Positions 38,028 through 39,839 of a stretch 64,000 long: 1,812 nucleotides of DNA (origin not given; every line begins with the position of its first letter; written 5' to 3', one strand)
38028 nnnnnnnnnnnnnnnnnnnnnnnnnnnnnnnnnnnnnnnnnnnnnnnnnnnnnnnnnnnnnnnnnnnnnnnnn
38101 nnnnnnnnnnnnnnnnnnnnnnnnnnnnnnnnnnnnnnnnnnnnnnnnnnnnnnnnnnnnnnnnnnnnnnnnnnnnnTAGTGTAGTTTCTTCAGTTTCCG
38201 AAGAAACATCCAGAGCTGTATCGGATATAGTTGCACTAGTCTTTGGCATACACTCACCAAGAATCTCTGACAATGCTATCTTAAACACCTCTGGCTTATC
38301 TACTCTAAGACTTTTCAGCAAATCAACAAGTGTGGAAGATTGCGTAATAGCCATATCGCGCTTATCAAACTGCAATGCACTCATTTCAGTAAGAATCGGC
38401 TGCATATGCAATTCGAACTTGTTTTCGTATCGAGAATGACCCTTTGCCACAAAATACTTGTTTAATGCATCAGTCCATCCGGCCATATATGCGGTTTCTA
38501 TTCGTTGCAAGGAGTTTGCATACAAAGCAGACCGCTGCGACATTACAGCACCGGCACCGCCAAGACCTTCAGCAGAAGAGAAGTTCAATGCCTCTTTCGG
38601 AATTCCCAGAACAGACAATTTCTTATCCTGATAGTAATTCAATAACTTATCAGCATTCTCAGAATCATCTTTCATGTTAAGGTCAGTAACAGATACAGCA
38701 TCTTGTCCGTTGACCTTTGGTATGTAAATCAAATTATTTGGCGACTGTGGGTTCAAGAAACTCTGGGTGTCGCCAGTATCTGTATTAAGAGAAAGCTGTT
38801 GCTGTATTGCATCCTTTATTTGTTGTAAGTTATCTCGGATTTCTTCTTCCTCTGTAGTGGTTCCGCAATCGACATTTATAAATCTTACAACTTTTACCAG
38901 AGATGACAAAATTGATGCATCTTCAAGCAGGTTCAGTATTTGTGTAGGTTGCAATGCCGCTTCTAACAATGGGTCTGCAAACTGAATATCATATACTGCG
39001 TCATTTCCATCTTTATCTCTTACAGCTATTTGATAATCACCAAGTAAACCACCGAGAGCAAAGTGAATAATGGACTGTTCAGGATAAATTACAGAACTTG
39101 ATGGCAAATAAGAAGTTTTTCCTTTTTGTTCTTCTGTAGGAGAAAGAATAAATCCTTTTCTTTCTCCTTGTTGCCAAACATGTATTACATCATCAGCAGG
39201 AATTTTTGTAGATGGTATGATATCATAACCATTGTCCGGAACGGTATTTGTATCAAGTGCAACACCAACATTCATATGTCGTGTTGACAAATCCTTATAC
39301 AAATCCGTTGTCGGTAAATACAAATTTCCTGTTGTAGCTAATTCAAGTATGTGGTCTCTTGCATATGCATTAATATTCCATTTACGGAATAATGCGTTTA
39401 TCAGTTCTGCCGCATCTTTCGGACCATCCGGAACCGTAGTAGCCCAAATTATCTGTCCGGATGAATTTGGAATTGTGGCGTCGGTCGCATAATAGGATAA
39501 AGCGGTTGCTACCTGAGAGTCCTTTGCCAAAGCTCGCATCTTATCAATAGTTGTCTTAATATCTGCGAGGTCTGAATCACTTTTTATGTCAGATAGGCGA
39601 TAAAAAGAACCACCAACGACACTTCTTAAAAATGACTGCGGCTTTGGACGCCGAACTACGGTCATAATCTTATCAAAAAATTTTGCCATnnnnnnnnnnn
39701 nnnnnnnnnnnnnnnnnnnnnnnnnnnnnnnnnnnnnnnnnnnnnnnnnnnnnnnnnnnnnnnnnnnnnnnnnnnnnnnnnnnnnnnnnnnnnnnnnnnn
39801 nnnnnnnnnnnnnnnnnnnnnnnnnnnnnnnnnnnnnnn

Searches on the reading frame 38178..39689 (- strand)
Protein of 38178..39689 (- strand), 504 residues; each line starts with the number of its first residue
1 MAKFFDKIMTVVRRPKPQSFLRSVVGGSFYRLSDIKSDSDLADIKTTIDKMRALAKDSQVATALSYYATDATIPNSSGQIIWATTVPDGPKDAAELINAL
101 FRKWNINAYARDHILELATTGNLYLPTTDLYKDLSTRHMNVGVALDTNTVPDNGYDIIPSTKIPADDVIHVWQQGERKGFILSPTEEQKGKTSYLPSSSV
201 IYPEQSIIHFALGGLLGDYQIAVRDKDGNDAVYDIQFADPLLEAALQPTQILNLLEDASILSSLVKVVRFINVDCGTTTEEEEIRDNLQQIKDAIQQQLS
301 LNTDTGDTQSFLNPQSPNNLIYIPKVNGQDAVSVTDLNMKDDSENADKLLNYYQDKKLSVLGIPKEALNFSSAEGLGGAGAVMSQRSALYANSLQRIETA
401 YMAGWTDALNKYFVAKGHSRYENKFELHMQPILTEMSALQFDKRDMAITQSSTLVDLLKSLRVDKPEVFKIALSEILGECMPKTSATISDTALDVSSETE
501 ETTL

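Call 10: search_protein_families(library=phrogs, proteins=[window:38178-39689:-], max_evalue=0.00001)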
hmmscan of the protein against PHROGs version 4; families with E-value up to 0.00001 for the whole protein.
window:38178-39689:- (504 aa): 1 family
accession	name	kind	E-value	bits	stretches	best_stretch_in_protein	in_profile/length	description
phrog_213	-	head and packaging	4.8e-11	42.9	1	35-446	51-456/528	portal protein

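Call 53: search_dna_similar(query=window:38178-39689:-, collection=phages, mode=protein, max_rows=15)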
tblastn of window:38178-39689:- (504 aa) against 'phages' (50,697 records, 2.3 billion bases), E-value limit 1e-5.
Records with a match: 6; places in all: 6; records where one place covers at least 80% of the query: 1.
Best place of each record, by identity: <60% 6.
By first word of the organism name: Bacillus 3; Pseudomonas 2; Streptococcus 1.
By host as written in the record: Bacillus subtilis W-23-S(r); Bacillus licheniformis ATCC 9945a 2; Streptococcus agalactiae 1; Bacillus cereus 1; Pseudomonas syringae 1; Pseudomonas poae Z9_5 1.
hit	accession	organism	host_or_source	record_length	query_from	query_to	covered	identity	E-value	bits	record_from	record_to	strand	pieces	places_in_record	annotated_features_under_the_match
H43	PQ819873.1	Streptococcus phage vB_SagM-GXN1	Streptococcus agalactiae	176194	54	477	84%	23.1%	1e-16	89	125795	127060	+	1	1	capsid assembly protein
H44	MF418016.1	Bacillus phage vB_BceM-HSE3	Bacillus cereus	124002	39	429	78%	25.0%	6e-15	84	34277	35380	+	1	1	vertex protein of head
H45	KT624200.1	Bacillus phage SP-15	Bacillus subtilis W-23-S(r); Bacillus ...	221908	54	429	75%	22.7%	7e-13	77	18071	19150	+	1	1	portal vertex protein of head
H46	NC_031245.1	Bacillus phage SP-15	Bacillus subtilis W-23-S(r); Bacillus ...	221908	54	429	75%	22.7%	7e-13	77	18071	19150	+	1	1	portal vertex protein of head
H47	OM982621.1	Pseudomonas phage Astolliot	Pseudomonas syringae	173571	164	417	50%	21.7%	7e-8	61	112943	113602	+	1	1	hypothetical protein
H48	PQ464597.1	Pseudomonas phage Milchi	Pseudomonas poae Z9_5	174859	164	417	50%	21.7%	9e-8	61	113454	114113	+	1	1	portal protein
